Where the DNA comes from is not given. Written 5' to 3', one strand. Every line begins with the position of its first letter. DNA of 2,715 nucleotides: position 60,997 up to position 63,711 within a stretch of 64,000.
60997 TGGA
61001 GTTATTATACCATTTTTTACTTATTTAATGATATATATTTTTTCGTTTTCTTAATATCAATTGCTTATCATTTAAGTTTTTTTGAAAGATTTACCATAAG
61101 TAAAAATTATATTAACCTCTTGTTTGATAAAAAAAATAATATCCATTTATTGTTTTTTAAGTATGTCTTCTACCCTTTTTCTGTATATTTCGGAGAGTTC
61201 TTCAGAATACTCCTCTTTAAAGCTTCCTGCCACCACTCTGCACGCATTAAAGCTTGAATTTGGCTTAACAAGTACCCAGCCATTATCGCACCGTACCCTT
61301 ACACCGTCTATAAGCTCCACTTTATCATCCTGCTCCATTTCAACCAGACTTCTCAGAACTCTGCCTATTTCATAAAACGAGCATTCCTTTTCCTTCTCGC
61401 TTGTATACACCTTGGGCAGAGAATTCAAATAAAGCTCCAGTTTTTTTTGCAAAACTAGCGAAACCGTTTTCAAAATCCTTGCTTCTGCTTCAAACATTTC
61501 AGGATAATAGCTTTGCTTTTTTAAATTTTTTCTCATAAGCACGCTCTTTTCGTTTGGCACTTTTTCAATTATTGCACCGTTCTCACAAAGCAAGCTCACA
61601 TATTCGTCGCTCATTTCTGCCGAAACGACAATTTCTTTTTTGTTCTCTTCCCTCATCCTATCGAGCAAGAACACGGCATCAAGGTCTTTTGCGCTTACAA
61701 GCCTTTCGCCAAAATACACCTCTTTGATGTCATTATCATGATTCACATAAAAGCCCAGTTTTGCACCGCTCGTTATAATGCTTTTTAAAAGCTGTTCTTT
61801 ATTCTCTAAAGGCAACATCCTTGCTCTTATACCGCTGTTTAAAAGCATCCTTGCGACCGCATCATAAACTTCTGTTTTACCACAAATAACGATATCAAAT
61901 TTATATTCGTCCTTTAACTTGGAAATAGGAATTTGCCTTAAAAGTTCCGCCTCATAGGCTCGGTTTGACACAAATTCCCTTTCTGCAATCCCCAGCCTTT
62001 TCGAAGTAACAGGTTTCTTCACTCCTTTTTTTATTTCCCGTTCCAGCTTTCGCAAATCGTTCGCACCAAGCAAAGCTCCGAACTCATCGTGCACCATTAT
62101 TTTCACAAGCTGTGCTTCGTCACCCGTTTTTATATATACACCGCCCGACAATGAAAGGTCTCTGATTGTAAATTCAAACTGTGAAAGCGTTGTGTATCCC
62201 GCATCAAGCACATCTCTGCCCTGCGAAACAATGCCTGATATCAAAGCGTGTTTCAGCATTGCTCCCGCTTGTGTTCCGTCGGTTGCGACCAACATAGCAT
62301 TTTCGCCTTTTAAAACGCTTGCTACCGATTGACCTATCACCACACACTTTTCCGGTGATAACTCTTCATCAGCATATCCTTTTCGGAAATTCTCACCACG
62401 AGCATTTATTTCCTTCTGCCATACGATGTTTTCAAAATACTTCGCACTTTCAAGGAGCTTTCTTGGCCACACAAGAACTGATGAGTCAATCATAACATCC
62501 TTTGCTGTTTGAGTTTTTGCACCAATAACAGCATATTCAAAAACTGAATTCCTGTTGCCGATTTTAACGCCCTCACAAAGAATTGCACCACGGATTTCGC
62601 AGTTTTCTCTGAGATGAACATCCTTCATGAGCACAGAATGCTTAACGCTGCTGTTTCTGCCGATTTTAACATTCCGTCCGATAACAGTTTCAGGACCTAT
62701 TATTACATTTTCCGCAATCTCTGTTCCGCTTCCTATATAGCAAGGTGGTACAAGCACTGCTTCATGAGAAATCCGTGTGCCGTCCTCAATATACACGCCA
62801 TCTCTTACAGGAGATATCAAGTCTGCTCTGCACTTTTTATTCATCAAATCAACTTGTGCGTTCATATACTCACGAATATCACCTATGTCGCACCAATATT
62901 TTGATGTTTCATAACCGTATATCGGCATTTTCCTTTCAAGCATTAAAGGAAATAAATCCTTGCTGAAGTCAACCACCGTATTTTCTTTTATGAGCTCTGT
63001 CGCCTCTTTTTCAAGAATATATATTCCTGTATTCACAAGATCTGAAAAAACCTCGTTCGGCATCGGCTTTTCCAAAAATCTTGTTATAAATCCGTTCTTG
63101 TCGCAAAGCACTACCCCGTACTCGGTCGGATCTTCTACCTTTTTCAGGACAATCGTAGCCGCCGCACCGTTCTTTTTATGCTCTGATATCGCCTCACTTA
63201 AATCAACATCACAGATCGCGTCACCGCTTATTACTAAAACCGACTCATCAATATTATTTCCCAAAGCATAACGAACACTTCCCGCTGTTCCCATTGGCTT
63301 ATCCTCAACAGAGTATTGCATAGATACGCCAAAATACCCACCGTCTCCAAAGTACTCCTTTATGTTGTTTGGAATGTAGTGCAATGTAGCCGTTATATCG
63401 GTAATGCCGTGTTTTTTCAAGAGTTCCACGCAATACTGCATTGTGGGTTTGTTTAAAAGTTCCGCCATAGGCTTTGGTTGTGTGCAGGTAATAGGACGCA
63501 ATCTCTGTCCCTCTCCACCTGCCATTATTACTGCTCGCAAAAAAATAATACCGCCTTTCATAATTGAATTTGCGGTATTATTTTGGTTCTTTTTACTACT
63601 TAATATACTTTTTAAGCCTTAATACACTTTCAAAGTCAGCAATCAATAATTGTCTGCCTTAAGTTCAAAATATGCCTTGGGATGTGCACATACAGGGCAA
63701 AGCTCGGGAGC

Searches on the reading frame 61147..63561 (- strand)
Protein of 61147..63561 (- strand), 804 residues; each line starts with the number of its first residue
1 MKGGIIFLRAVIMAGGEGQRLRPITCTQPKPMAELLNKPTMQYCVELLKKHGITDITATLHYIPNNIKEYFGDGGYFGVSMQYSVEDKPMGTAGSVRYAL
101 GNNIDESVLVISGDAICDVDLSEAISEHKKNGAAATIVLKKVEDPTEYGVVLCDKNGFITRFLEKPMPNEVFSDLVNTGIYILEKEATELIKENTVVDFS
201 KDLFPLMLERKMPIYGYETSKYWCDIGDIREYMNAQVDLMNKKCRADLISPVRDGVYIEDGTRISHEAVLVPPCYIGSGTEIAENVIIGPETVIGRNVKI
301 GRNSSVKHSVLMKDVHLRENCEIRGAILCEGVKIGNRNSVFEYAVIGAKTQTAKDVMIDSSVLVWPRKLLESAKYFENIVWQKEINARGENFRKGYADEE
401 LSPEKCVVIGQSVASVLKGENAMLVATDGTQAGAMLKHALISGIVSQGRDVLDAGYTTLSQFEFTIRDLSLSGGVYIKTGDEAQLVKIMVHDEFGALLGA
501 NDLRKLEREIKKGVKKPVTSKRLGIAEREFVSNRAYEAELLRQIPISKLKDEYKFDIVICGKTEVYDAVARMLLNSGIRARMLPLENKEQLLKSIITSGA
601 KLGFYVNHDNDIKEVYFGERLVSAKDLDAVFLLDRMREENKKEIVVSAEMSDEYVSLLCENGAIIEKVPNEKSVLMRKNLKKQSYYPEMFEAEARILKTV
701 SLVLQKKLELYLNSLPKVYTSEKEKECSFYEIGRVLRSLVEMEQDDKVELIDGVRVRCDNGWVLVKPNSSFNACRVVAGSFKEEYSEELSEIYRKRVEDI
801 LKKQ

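Call 74: search_protein_families(library=pfam, proteins=[window:61147-63561:-], max_evalue=0.00001)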
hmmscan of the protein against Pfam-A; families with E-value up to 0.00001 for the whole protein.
window:61147-63561:- (804 aa): 6 families
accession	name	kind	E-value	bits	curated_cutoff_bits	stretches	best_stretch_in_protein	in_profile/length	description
PF00483.29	NTP_transferase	-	8e-54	183.2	21.2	1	10-239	2-242/245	Nucleotidyl transferase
PF25084.1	LbH_EIF2B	-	3e-20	72.6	54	1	253-357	1-104/105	EIF2B subunit epsilon LbH domain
PF00132.30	Hexapep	-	3.6e-13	49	27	1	255-289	1-35/36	Bacterial transferase hexapeptide (six repeats)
PF02878.22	PGM_PMM_I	-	5.8e-12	45.9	22.5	1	392-513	9-134/138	Phosphoglucomutase/phosphomannomutase, alpha/beta/alpha domain I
PF12804.13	NTP_transf_3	-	3.2e-08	34.3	27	1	10-141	1-123/160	MobA-like NTP transferase domain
PF24894.1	Hexapep_GlmU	-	3.8e-08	33.8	23.3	0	303-357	29-82/104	GlmU-like, C-terminal hexapeptide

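Call 84: find_encoding_contigs(protein=window:61147-63561:-, flank=10000, max_places=2)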
Protein window:61147-63561:- (804 aa): 6 contigs read that carry it; 2 places shown.
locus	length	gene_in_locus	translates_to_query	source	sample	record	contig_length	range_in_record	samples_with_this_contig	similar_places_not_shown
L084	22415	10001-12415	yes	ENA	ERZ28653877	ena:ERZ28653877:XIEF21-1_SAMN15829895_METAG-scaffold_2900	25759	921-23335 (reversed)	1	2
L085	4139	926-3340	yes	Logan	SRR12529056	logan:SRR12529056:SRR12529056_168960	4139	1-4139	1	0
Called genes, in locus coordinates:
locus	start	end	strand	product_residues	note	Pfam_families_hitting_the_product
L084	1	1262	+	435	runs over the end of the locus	PF01041:DegT_DnrJ_EryC1, PF00266:Aminotran_5 (weak)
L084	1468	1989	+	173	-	PF05198:IF3_N, PF00707:IF3_C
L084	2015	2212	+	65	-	PF01632:Ribosomal_L35p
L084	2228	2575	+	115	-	PF00453:Ribosomal_L20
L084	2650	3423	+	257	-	PF22435:MRM3-like_sub_bind, PF08032:SpoU_sub_bind, PF00588:SpoU_methylase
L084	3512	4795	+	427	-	PF13623:SurA_N_2 (weak), PF13624:SurA_N_3 (faint)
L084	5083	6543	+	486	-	PF02446:Glyco_hydro_77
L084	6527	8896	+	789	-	PF00343:Phosphorylase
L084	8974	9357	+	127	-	PF01475:FUR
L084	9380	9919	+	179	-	PF02915:Rubrerythrin, PF21349:RUBY_RBDX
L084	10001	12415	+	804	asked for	PF00483:NTP_transferase, PF12804:NTP_transf_3, PF24894:Hexapep_GlmU (faint), PF00132:Hexapep (weak), PF25084:LbH_EIF2B, PF25087:GMPPB_C, PF00132:Hexapep (weak), PF02878:PGM_PMM_I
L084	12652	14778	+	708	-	-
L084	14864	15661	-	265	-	PF00072:Response_reg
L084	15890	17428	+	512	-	PF09373:PMBR (weak)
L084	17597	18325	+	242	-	PF00005:ABC_tran, PF13304:AAA_21 (weak)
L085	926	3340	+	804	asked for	PF00483:NTP_transferase, PF12804:NTP_transf_3, PF24894:Hexapep_GlmU (faint), PF00132:Hexapep (weak), PF25084:LbH_EIF2B, PF25087:GMPPB_C, PF00132:Hexapep (weak), PF02878:PGM_PMM_I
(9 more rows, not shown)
